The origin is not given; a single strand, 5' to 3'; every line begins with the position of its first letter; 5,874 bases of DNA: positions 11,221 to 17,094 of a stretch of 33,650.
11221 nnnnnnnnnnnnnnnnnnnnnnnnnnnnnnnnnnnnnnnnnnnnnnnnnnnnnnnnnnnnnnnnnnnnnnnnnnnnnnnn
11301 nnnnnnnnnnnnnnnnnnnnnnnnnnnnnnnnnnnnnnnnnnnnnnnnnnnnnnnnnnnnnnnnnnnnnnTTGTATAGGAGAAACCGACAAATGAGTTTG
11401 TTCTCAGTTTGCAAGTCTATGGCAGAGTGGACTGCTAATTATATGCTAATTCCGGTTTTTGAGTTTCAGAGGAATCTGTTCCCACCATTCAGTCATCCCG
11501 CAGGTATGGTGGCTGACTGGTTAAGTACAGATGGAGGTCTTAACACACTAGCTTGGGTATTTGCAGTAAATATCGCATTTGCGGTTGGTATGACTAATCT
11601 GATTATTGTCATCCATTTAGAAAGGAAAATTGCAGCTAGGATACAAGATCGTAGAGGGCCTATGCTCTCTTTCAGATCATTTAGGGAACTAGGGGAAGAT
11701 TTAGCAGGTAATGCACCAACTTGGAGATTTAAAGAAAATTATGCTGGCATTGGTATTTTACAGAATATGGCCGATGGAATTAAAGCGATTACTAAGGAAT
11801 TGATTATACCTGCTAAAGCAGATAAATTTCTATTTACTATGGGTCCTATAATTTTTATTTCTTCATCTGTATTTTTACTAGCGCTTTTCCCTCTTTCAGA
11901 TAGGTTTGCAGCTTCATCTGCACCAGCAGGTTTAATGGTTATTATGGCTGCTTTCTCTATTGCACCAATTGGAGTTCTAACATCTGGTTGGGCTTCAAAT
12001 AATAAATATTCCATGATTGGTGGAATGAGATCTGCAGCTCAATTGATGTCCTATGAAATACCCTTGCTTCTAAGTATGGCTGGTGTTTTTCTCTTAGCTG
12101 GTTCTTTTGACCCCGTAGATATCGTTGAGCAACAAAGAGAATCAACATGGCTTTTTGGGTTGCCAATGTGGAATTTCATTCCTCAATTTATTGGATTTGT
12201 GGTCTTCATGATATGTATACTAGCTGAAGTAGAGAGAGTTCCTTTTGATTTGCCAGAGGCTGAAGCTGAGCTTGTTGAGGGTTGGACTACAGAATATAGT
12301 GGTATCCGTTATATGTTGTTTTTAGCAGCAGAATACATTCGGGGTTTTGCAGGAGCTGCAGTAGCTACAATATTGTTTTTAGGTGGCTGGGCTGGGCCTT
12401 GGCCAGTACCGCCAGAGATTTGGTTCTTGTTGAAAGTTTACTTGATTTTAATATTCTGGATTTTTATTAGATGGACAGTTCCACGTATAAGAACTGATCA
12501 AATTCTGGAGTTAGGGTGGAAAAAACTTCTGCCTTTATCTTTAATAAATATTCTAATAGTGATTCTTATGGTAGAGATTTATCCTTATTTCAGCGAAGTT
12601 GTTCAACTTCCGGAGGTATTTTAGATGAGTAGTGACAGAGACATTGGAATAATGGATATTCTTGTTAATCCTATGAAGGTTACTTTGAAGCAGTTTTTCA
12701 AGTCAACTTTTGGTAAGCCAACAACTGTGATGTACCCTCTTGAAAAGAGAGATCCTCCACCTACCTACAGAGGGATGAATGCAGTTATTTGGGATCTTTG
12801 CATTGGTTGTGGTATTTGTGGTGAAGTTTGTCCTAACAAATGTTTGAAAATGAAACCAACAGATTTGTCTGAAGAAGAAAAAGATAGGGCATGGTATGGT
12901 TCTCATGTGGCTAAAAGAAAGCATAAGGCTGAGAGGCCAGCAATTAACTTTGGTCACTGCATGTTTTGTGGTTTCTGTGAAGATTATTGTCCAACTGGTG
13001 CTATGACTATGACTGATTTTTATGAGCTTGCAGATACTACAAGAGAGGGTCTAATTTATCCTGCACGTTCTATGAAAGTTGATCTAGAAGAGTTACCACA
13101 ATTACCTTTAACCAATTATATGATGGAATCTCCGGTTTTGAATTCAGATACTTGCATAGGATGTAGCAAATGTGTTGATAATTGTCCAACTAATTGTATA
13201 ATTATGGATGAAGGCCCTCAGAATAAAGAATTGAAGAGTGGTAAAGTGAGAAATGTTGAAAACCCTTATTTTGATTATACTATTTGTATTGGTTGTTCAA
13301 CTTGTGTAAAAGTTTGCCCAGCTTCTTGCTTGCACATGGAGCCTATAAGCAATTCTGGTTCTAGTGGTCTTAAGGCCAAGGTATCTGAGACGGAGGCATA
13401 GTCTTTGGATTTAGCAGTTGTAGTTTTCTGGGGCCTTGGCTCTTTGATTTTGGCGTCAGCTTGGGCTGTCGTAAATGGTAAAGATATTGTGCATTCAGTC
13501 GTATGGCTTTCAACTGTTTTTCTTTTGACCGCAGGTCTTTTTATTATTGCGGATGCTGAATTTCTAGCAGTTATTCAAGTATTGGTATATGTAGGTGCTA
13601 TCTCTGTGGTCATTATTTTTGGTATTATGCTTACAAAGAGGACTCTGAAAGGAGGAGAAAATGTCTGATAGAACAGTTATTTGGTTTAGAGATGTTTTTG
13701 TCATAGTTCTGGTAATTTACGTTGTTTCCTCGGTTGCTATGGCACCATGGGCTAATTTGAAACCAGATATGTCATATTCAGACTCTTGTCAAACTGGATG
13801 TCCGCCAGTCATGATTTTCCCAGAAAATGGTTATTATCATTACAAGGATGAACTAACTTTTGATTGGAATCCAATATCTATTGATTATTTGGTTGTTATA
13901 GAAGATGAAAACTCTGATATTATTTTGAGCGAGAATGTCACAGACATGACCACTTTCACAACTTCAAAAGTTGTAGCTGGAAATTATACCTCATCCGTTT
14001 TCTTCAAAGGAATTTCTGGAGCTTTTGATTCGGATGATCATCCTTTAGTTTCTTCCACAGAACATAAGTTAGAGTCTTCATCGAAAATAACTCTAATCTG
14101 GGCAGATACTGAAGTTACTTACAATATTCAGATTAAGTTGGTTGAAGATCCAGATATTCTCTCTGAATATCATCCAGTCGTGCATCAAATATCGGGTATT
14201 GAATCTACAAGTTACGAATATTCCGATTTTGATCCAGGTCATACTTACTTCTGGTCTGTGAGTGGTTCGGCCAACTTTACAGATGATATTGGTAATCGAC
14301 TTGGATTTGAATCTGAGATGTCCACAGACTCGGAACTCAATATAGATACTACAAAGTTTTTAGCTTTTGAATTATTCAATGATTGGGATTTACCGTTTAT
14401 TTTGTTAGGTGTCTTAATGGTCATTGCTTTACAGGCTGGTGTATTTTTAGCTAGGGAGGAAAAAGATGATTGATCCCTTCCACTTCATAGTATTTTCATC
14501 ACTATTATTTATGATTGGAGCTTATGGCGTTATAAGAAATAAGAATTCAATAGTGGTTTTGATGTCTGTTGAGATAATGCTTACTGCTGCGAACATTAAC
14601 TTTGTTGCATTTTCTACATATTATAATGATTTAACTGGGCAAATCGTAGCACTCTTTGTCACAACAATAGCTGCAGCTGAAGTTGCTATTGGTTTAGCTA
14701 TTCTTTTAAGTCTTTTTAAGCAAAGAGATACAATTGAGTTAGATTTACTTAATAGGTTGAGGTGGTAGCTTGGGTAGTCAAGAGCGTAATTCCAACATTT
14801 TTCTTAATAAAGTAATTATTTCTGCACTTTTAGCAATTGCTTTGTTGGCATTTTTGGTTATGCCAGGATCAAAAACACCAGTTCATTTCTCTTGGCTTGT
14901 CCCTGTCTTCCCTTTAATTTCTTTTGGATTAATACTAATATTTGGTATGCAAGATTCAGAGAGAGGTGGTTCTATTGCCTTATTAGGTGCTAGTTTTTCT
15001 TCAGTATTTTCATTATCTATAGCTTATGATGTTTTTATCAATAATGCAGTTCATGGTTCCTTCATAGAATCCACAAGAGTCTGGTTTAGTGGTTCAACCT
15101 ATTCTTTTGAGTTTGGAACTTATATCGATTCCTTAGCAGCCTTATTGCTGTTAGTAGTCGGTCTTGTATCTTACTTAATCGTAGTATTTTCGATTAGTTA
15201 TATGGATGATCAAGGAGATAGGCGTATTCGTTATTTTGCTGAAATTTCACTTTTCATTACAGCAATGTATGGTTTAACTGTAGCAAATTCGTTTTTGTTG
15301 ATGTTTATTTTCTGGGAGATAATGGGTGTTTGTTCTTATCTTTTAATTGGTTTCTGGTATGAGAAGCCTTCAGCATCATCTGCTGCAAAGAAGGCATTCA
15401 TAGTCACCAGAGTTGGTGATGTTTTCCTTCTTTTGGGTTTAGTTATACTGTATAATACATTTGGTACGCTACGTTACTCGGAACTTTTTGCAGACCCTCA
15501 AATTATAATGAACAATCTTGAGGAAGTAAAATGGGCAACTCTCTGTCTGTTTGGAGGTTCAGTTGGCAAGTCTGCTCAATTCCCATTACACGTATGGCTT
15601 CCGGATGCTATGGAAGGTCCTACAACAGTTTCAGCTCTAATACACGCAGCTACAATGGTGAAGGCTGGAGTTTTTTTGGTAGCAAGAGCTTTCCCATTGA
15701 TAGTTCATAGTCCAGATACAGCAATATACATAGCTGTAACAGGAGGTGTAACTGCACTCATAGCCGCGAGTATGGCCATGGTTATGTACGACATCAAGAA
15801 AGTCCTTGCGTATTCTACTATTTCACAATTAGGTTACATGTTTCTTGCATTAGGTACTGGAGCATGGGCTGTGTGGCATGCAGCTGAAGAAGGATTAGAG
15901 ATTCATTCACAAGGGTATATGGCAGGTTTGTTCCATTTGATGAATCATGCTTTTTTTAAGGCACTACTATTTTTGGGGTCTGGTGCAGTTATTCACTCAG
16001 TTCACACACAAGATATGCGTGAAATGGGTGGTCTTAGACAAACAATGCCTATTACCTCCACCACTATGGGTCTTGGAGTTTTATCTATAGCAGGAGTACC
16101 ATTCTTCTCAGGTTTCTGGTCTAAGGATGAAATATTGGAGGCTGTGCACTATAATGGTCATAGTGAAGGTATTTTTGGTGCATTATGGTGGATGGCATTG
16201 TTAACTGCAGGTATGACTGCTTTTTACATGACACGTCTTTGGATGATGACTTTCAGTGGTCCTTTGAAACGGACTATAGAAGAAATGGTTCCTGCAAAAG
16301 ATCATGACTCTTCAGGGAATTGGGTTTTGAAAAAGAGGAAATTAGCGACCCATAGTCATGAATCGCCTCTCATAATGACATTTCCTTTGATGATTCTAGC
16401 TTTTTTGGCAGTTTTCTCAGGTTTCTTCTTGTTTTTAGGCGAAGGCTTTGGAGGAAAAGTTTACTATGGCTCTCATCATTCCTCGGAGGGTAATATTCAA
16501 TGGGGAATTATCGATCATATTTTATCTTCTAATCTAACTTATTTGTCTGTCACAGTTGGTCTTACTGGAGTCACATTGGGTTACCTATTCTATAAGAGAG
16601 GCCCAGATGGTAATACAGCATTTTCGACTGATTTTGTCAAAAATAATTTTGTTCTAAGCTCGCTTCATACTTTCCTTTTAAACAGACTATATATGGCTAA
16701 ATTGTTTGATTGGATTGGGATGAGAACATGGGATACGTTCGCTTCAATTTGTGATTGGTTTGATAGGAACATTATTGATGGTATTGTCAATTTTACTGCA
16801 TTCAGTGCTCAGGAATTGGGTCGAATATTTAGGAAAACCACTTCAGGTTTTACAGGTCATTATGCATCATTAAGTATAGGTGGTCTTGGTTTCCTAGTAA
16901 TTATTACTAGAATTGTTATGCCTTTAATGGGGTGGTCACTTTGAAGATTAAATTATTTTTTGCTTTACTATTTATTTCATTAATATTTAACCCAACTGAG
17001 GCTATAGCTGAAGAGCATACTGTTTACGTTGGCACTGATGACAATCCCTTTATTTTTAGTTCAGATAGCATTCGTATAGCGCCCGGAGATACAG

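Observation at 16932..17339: Complete type-1 copper (cupredoxin) domain fused in frame to the N-terminus of complex I subunit NuoM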

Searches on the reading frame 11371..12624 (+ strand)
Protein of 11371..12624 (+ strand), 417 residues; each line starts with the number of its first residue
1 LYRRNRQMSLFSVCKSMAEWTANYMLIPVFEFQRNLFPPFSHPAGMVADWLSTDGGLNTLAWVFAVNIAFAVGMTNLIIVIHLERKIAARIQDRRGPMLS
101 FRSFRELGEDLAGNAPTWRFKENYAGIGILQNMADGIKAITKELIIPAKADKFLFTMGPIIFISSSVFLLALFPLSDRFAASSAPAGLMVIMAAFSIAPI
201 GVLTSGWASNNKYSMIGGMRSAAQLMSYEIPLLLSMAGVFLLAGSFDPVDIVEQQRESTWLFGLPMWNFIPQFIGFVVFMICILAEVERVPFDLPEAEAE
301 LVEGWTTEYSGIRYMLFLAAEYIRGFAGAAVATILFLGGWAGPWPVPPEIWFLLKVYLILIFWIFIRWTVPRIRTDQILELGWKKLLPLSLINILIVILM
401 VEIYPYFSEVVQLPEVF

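Call 20: search_protein_families(library=pfam, proteins=[window:11371-12624:+], max_evalue=0.001)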
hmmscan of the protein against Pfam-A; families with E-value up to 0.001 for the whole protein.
window:11371-12624:+ (417 aa): 1 family
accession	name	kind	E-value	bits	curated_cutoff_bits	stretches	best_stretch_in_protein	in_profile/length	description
PF00146.26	NADHdh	-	3.4e-100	335.7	27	1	68-397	5-297/298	NADH dehydrogenase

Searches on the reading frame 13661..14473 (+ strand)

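Call 20: search_protein_families(library=pfam, proteins=[window:13661-14473:+], max_evalue=0.001)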
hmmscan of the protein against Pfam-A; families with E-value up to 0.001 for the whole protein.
window:13661-14473:+ (270 aa): 0 families

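Call 29: search_protein_families(library=pfam, proteins=[window:13661-14473:+], max_evalue=1)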
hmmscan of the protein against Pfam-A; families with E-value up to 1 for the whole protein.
window:13661-14473:+ (270 aa): 3 families
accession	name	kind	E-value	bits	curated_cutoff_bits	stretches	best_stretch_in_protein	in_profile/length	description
PF00499.25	Oxidored_q3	-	0.02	15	33.2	1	220-262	103-145/146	NADH-ubiquinone/plastoquinone oxidoreductase chain 6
PF14686.12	fn3_3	-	0.029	14.6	24.4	1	97-125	35-62/75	Polysaccharide lyase family 4, domain II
PF24421.1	Ig_J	-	0.098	13.2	29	1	76-116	43-85/104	Tip attachment protein J, Ig-like domain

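Call 59: search_protein_families(library=ncbifam, proteins=[window:13661-14473:+], max_evalue=0.1)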
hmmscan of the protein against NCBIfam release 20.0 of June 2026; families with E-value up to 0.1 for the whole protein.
window:13661-14473:+ (270 aa): 4 families
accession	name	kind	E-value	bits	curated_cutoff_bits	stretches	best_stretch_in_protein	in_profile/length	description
NF005167.0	PRK06638.2-2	equivalog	0.0025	17.6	137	1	219-268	117-166/176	NADH-quinone oxidoreductase subunit J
NF005168.0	PRK06638.2-3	equivalog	0.0035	17.2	154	1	226-269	127-170/172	NADH-quinone oxidoreductase subunit J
NF005163.0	PRK06638.1-3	equivalog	0.0096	15.4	174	1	225-267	128-170/203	NADH-quinone oxidoreductase subunit J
NF005030.0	PRK06439.1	equivalog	0.022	14.8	121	1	233-268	37-72/72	NADH dehydrogenase subunit J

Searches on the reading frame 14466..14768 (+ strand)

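Call 20: search_protein_families(library=pfam, proteins=[window:14466-14768:+], max_evalue=0.001)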
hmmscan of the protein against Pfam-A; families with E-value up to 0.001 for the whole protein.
window:14466-14768:+ (100 aa): 2 families
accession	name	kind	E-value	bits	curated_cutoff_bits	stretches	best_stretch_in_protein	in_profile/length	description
PF00420.29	Oxidored_q2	-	1.4e-27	95.7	26.1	1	7-100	2-95/95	NADH-ubiquinone/plastoquinone oxidoreductase chain 4L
PF01621.22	Fusion_gly_K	-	0.00089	18.8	20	1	12-77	208-273/339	Cell fusion glycoprotein K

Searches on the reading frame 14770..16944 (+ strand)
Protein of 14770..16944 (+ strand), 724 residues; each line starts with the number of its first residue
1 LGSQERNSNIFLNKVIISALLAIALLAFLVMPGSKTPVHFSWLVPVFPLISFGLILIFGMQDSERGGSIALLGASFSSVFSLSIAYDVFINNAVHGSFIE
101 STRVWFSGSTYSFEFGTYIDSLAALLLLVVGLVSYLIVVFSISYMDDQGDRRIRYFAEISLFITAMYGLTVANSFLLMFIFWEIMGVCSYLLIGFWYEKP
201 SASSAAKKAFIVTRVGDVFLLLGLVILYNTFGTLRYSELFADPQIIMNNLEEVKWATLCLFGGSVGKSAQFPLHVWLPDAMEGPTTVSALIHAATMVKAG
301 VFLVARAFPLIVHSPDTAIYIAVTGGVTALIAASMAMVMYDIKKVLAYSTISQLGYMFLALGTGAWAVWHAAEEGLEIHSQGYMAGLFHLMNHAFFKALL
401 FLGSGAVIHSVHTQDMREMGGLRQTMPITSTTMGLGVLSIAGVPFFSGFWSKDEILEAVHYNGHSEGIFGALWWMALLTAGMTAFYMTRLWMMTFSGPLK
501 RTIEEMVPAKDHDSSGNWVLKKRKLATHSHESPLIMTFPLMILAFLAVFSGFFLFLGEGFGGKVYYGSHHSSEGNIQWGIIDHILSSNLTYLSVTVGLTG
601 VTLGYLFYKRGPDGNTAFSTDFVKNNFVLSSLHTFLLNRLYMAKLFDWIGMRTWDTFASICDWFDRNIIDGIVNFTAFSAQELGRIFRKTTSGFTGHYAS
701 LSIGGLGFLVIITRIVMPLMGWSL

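Call 4: search_protein_families(library=pfam, proteins=[window:14770-16944:+], max_evalue=0.1)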
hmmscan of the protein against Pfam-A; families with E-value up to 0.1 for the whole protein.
window:14770-16944:+ (724 aa): 3 families
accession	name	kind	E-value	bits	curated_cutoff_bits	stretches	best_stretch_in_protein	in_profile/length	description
PF00361.26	Proton_antipo_M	-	4.3e-80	269.5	21.5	1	172-463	1-279/294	NADH:quinone oxidoreductase/Mrp antiporter, TM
PF00662.26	Proton_antipo_N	-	2.2e-10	40.7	24.5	1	105-156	1-51/51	NADH-Ubiquinone oxidoreductase (complex I), chain 5 N-terminus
PF01010.25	Proton_antipo_C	-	0.073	13.1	26.8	1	521-610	85-179/243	NADH-dehyrogenase subunit F, TMs, (complex I) C-terminus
